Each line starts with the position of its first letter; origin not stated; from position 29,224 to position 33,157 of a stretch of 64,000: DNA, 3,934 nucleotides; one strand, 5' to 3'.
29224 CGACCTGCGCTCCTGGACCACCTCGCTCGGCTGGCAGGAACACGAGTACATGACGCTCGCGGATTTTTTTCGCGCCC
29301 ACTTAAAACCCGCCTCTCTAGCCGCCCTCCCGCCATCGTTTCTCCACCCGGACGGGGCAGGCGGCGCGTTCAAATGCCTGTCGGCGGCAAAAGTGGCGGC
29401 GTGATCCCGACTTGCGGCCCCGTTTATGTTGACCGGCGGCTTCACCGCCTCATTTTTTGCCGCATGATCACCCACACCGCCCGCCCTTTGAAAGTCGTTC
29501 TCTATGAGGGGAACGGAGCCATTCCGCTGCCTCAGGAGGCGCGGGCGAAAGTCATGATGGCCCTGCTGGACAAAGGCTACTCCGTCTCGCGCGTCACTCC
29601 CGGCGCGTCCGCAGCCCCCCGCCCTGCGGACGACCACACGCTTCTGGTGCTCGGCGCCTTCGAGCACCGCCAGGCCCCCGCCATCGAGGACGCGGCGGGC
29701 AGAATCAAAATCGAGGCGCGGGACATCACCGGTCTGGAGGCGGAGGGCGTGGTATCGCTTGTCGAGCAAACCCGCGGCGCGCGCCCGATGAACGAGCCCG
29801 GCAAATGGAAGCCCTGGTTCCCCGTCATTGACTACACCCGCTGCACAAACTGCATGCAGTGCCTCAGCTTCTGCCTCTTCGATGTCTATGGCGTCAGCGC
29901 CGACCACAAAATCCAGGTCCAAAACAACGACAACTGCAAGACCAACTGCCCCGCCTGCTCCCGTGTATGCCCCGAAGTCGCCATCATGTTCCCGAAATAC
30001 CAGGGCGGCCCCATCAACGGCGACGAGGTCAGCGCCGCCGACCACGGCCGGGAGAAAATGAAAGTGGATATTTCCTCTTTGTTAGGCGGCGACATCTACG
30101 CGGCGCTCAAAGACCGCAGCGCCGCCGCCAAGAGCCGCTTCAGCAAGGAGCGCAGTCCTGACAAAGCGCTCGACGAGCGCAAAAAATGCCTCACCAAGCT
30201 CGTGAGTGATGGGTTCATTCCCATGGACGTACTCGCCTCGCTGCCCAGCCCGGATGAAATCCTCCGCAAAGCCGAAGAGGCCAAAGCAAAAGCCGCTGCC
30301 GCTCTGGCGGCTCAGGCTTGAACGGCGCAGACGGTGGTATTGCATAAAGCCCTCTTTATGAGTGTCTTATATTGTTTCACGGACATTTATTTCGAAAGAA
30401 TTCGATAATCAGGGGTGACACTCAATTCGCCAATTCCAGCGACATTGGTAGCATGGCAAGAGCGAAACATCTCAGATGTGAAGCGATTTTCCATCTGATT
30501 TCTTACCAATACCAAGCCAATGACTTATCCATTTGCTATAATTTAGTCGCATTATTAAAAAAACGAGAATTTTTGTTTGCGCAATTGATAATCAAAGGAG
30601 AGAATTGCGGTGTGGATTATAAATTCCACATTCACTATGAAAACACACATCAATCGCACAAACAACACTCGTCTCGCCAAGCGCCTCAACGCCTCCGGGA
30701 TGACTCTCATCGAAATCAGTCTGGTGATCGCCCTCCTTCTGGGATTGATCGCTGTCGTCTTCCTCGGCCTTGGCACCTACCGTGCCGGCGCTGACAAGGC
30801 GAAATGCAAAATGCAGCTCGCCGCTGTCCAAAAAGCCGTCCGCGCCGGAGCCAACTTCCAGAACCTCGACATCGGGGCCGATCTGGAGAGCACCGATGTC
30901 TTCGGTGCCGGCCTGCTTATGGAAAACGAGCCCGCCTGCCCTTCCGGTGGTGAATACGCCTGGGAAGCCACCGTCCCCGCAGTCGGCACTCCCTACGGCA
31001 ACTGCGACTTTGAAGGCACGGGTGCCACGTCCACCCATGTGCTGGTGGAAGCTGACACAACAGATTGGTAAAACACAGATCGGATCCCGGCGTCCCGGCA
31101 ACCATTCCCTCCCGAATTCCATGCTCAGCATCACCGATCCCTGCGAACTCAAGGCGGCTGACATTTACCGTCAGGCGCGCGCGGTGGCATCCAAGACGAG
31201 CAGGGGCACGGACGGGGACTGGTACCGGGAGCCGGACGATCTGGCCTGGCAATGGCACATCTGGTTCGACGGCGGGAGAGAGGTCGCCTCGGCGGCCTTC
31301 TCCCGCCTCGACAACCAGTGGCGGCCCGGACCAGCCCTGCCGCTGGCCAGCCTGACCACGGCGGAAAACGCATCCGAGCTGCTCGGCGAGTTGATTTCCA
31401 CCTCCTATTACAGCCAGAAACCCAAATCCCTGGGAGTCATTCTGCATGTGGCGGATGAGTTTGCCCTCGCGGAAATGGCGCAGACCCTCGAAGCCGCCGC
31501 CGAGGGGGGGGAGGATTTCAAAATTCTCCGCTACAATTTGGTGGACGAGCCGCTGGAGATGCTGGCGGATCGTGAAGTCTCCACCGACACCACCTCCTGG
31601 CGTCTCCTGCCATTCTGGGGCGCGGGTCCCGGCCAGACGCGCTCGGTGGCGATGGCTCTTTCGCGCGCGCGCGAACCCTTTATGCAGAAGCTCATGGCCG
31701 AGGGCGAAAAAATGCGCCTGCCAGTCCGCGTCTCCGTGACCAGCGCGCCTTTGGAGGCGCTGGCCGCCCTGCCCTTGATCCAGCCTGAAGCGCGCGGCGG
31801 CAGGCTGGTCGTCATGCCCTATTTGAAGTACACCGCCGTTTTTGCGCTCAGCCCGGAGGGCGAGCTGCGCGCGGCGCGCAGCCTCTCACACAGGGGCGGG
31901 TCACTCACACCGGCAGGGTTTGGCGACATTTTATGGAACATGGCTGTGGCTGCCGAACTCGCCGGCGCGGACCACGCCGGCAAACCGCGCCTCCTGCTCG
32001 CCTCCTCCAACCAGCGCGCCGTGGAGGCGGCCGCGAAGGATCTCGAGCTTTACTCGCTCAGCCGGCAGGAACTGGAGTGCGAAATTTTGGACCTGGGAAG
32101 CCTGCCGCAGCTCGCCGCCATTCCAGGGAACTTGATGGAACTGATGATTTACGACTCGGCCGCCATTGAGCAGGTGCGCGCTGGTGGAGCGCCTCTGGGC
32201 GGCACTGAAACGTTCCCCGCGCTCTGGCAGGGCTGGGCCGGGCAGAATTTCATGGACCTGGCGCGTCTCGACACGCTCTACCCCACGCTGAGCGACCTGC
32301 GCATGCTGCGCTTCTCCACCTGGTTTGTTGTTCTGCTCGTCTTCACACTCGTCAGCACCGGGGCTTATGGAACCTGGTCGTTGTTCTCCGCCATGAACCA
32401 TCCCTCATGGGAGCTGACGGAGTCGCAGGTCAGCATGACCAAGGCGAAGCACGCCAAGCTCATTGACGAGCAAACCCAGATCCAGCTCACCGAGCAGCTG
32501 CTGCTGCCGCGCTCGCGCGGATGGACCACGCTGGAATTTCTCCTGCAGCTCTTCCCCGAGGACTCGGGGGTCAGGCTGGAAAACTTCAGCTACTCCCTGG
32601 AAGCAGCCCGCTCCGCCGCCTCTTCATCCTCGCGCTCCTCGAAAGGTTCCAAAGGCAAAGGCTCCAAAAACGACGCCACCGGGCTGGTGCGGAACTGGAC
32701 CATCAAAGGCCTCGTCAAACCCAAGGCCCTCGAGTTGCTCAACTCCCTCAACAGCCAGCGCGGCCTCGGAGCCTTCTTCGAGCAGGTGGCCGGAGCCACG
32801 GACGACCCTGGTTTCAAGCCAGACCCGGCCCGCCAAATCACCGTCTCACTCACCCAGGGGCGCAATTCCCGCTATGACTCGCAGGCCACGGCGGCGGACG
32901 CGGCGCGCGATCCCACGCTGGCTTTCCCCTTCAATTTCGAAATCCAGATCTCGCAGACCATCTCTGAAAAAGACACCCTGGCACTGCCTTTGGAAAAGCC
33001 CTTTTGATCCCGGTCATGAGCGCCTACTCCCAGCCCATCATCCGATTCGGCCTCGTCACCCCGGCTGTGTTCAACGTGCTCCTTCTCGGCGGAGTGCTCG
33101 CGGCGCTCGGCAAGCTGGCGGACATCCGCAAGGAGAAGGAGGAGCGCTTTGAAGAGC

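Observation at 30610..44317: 13-gene type IV filament (T4P/T2SS-like) operon fused without a break to an ABC transporter and an MbnP-MbnH-like protein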

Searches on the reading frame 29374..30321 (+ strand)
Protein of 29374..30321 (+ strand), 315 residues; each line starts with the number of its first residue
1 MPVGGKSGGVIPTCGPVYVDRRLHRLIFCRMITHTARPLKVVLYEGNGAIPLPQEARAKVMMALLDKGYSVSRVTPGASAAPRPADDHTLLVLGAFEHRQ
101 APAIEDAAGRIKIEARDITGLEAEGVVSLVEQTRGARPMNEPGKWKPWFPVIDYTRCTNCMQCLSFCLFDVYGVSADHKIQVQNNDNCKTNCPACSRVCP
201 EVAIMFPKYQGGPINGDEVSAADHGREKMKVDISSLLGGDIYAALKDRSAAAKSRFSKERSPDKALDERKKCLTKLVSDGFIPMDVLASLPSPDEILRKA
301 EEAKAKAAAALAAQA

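Call 10: search_protein_families(library=ncbifam, max_evalue=0.01, proteins=[window:29374-30321:+])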
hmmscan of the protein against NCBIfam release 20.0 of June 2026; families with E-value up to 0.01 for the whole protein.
window:29374-30321:+ (315 aa): 19 families
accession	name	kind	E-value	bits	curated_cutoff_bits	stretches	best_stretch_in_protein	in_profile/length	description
TIGR02179.1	PorD_KorD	subfamily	5.7e-09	36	60.05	1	139-205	9-73/78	2-oxoacid:acceptor oxidoreductase, delta subunit, pyruvate/2-ketoisovalerate family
NF040684.1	PorD_Arch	equivalog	1.1e-07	31.8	120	1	135-205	12-80/85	pyruvate synthase subunit PorD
NF007202.0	PRK09623.1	equivalog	4.9e-07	30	166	1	135-206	31-100/105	3-methyl-2-oxobutanoate dehydrogenase subunit delta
NF043039.1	HgcAB_like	equivalog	5.2e-07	29.6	285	1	151-204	296-349/350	HgcAB-like fusion protein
NF045790.1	OxalOxreddelta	equivalog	2e-06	27.2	230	1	142-204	247-306/316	oxalate oxidoreductase subunit delta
NF040864.1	HgcB_ferredoxin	equivalog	2.9e-06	27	99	1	153-205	12-62/93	mercury methylation ferredoxin HgcB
NF042909.1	FMH_DH_FwdF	exception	1.3e-05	24.5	375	1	151-211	221-281/336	tungsten-dependent formylmethanofuran dehydrogenase subunit FwdF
TIGR00402.1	napF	equivalog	5.1e-05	23.2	102.2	1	153-211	33-90/149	ferredoxin-type protein NapF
NF045763.1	PhenlGlyoxDHPadF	equivalog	8.8e-05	22.6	150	1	142-204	18-77/78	NADH-dependent phenylglyoxylate dehydrogenase subunit delta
NF007203.0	PRK09624.1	equivalog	0.00015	21.9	171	1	134-205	30-99/105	pyuvate ferredoxin oxidoreductase subunit delta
TIGR01944.1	rnfB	subfamily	0.00016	21.2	68.7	1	147-208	105-164/190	RnfABCDGE type electron transport complex subunit B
NF040770.1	hetero_SS_HdrA2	exception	0.00017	19.8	1100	1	147-216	569-635/777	CoB-CoM heterodisulfide reductase HdrA2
NF007204.0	PRK09625.1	equivalog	0.00033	20.7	125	1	143-201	47-103/133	pyruvate flavodoxin oxidoreductase subunit delta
NF007205.0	PRK09626.1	equivalog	0.001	19.1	93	1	152-206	14-73/105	2-oxoglutarate-acceptor oxidoreductase subunit OorD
TIGR04395.1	cutC_activ_rSAM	equivalog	0.0016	17.8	360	1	152-205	51-104/309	choline TMA-lyase-activating enzyme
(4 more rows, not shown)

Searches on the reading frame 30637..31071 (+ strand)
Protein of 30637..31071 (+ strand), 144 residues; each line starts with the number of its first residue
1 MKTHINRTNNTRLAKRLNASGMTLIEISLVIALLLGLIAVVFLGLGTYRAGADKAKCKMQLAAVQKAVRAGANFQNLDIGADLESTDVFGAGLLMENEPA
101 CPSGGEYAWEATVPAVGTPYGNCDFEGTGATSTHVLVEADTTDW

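Call 5: search_protein_families(library=pfam, max_evalue=0.01, proteins=[window:30637-31071:+])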
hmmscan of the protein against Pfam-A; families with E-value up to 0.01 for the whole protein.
window:30637-31071:+ (144 aa): 0 families

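Call 8: search_protein_families(library=ncbifam, max_evalue=0.01, proteins=[window:30637-31071:+])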
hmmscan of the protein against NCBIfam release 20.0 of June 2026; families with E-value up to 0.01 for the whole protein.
window:30637-31071:+ (144 aa): 1 family
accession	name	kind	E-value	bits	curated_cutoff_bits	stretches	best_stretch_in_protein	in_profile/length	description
TIGR01710.1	typeII_sec_gspG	equivalog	0.0096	16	88.85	0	21-69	2-50/134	type II secretion system major pseudopilin GspG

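Call 32: search_protein_families(library=pfam, max_evalue=10, proteins=[window:30637-31071:+])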
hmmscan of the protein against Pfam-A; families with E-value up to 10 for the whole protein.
window:30637-31071:+ (144 aa): 1 family
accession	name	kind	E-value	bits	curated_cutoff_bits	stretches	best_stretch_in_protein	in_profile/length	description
PF14242.11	DUF4342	-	0.044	14.3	25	1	2-48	20-68/81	Domain of unknown function (DUF4342)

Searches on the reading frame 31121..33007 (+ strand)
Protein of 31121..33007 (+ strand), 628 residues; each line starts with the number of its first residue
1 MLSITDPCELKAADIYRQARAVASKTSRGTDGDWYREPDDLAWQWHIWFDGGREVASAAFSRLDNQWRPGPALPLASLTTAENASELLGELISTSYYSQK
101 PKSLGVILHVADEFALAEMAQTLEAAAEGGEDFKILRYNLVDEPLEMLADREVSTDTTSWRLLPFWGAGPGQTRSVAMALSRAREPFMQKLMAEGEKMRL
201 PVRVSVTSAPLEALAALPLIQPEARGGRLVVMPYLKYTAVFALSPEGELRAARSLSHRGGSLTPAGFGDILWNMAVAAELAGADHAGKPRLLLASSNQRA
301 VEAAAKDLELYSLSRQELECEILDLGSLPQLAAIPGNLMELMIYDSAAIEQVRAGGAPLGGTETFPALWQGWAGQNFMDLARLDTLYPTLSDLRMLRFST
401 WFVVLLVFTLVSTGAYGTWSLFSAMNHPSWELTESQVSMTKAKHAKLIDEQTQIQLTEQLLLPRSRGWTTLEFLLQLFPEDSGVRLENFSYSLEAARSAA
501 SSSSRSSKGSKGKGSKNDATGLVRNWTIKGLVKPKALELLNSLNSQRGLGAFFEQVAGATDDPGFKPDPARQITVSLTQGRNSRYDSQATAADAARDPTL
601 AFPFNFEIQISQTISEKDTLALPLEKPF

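Call 5: search_protein_families(library=pfam, max_evalue=0.01, proteins=[window:31121-33007:+])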
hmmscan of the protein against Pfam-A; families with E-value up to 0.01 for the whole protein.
window:31121-33007:+ (628 aa): 0 families

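Call 8: search_protein_families(library=ncbifam, max_evalue=0.01, proteins=[window:31121-33007:+])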
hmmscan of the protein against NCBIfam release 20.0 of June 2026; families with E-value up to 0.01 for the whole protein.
window:31121-33007:+ (628 aa): 0 families

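Call 32: search_protein_families(library=pfam, max_evalue=10, proteins=[window:31121-33007:+])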
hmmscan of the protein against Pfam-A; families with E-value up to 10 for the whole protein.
window:31121-33007:+ (628 aa): 0 families

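Call 37: search_solved_structures(query=A4, max_evalue=10)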
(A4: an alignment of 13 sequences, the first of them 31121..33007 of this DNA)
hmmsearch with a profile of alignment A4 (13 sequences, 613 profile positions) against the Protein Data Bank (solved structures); distinct sequences matched with E-value up to 10: 8.
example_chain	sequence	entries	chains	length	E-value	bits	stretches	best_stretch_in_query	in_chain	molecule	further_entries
6fhs_G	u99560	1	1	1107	0.089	14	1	110-171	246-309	Ino80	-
6nqi_A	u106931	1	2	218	0.11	13.8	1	184-226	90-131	Pre-mRNA splicing factor PRP8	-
9gvn_C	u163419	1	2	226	0.27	12.5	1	5-64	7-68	Fab heavy chain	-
1coj_A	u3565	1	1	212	0.45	11.7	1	357-407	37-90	PROTEIN (SUPEROXIDE DISMUTASE)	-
1yht_A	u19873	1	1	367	0.47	11.7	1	512-559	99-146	DspB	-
5h3w_B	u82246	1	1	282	0.87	10.8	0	422-518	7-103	Fibronectin/fibrinogen binding protein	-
4edw_H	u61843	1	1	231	1.7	9.8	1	3-81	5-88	tanezumab Fab heavy chain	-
9cn2_B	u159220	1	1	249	2.1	9.5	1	6-66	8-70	Neutralizing scFv 4B6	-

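Call 72: find_homologous_proteins(query=window:31121-33007:+, max_evalue=0.00001)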
Query window:31121-33007:+ (628 aa): 107 proteins with E <= 0.00001 among 8000 candidates.
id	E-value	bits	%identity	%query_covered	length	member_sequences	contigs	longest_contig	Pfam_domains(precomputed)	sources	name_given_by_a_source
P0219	0.0e+0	1366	100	98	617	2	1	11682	-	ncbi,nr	ncbi:MAG TPA: hypothetical protein DIT64_15400, partial [Verrucomicrobiales bacterium]|nr:hypothetic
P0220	0.0e+0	1038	72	100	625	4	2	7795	-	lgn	-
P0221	7.1e-283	958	67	100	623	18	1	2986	-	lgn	-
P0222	2.6e-282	956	66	100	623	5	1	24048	-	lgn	-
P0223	4.5e-277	939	65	100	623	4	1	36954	-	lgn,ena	-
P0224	2.4e-276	936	65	100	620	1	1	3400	-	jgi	jgi:hypothetical protein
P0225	2.8e-274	929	64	100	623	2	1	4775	-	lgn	-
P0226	4.4e-274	929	64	100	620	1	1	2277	-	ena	-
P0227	3.6e-272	922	64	100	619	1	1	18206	-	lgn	-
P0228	4.1e-271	919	64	100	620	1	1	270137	-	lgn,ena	-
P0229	4.6e-269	912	65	100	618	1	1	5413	-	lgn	-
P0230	3.9e-267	906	63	100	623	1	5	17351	-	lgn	-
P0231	2.0e-266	903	64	100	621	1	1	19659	-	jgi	jgi:hypothetical protein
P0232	2.4e-266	903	64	100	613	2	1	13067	-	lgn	-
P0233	2.5e-263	893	63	100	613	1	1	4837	-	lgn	-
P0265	1.0e-238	812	58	100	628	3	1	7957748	-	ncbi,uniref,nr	ncbi:hypothetical protein [Roseimicrobium sp. ORNL1]|uniref:hypothetical protein n=1 Tax=Roseimicrob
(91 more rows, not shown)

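Call 75: find_encoding_contigs(protein=P0265, flank=10000, max_places=1)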
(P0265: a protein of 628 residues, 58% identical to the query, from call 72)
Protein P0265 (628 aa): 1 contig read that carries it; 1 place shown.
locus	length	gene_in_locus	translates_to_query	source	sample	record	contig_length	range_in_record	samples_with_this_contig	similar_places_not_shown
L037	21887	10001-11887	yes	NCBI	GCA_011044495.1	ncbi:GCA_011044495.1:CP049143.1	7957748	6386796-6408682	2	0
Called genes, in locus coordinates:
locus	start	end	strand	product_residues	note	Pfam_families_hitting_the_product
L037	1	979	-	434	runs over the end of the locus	PF03721:UDPG_MGDP_dh_N, PF00984:UDPG_MGDP_dh, PF03720:UDPG_MGDP_dh_C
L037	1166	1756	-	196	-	PF13580:SIS_2, PF01380:SIS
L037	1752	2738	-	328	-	PF00294:PfkB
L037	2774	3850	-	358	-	PF00793:DAHP_synth_1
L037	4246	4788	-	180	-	PF02357:NusG, PF23284:KOW2_Spt5 (weak)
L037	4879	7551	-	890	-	PF27051:TamB_N (faint)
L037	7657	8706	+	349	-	PF00753:Lactamase_B, PF23023:Anti-Pycsar_Apyc1, PF12706:Lactamase_B_2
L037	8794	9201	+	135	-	-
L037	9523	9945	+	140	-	-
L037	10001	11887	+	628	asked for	-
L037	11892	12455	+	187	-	-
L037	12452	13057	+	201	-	-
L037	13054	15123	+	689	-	PF03958:Secretin_N (weak), PF00263:Secretin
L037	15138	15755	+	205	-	-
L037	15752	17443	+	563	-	PF00437:T2SSE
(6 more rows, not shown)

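Call 85: predict_structure(alignment_id=A9)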
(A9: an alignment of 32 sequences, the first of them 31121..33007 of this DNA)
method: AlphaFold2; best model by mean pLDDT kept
length: 628 residues; sequences in the alignment: 32
mean_pLDDT: 84.9   pTM: 0.64
mean pLDDT of the five models: 84.9, 84.8, 84.3, 83.4, 81.7
residues with pLDDT >= 90: 248; 70-90: 320; 50-70: 36; < 50: 24
segments of 3 or more residues with pLDDT < 50: 123-127, 499-515
pLDDT, mean of each block of 10 residues (from residue 1): 77 86 83 90 95 91 92 88 89 89 95 91 52 83 89 88 89 89 91 91 95 95 91 95 93 91 92 87 67 92 93 90 91 91 91 87 92 89 84 85 93 94 77 70 79 74 69 86 88 70 39 56 89 87 84 87 79 87 86 82 91 82 66
secondary structure, 60 per line:
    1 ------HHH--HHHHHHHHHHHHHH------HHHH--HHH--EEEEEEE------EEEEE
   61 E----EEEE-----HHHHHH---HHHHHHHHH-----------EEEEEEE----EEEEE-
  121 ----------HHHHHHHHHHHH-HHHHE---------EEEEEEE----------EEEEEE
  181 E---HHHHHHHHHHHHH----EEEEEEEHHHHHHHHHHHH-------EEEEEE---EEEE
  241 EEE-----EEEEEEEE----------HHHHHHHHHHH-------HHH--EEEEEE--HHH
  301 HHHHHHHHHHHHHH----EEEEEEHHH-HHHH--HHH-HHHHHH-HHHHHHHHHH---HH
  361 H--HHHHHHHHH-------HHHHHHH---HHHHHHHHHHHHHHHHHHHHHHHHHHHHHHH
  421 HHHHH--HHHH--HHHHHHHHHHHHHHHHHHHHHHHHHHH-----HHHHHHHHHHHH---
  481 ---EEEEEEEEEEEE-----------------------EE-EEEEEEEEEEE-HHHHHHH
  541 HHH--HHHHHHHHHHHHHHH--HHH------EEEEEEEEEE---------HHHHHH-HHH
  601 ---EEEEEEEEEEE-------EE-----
elements in order: H12-25 H32-35 E43-49 E56-61 E66-69 H75-80 H84-92 E104-110 E115-119 H131-142 H144-147 E158-164 E175-181 H185-197 E202-208 H209-220 E228-233 E237-243 E249-256 H267-277 E290-295 H298-314 E319-324 H329-332 H339-344 H346-355 H364-372 H380-386 H390-425 H428-431 H434-460 H466-477 E484-495 E522-532 H534-543 H546-560 E572-581 H591-596 E604-614

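Call 88: fold_search(model_id=the predicted structure, library=pdb)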
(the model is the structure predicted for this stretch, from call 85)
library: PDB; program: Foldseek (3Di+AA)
matches with E <= 10: 839; with E <= 0.001: 17
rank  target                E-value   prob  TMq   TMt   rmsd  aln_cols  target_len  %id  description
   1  5eou_B                2.6e-08  1.00  0.25  0.38  10.8       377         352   13  Pseudomonas aeruginosa PilM:PilN1-12 bound to ATP (released 2016-04-27)
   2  5eq6_A                4.2e-08  1.00  0.22  0.33  11.7       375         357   14  Pseudomonas aeruginosa PilM bound to AMP-PNP (released 2016-04-27)
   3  5eoy_B                4.2e-08  1.00  0.22  0.33  12.8       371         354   13  Pseudomonas aeruginosa SeMet-PilM bound to ADP (released 2016-04-27)
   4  5eox_A                4.7e-08  1.00  0.22  0.34  12.3       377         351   14  Pseudomonas aeruginosa PilM bound to ADP (released 2016-04-27)
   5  5eoy_A                6.6e-08  1.00  0.24  0.36  11.3       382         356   14  Pseudomonas aeruginosa SeMet-PilM bound to ADP (released 2016-04-27)
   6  5eq6_B                6.9e-08  1.00  0.24  0.37  11.0       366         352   13  Pseudomonas aeruginosa PilM bound to AMP-PNP (released 2016-04-27)
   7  5eox_B                6.9e-08  1.00  0.22  0.33  12.3       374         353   14  Pseudomonas aeruginosa PilM bound to ADP (released 2016-04-27)
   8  5eou_A                1.1e-07  1.00  0.25  0.40   9.9       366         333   13  Pseudomonas aeruginosa PilM:PilN1-12 bound to ATP (released 2016-04-27)
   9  2ych_A                6.2e-06  1.00  0.24  0.40  12.2       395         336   12  PilM-PilN type IV pilus biogenesis complex (released 2011-05-11)
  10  1w97                  1.2e-05  1.00  0.23  0.49   7.4       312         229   14  cyto-EpsL: the cytoplasmic domain of EpsL, an inner membrane component of the type II secretion system of Vibrio cholera (released 2004-11-30)
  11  4pht_Y                2.2e-05  1.00  0.22  0.48   8.6       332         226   11  ATPase GspE in complex with the cytoplasmic domain of GspL from the Vibrio vulnificus type II Secretion system (released 2014-11-26)
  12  4pht_X                3.1e-05  1.00  0.21  0.46   9.1       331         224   12  ATPase GspE in complex with the cytoplasmic domain of GspL from the Vibrio vulnificus type II Secretion system (released 2014-11-26)
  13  1e4g                  4.8e-05  1.00  0.24  0.35  11.7       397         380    9  FtsA (ATP-bound form) from Thermotoga maritima (released 2000-10-18)
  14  3hi0_A                1.9e-04  0.99  0.20  0.24  15.4       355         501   12  Crystal structure of Putative exopolyphosphatase (17739545) from AGROBACTERIUM TUMEFACIENS str. C58 (Dupont) at 2.30 A (released 2009-06-16)
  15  8jgx_B                2.6e-04  0.99  0.19  0.23  11.9       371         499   12  Crystal structure of Acinetobacter baumannii exopolyphosphatase (released 2024-05-15)
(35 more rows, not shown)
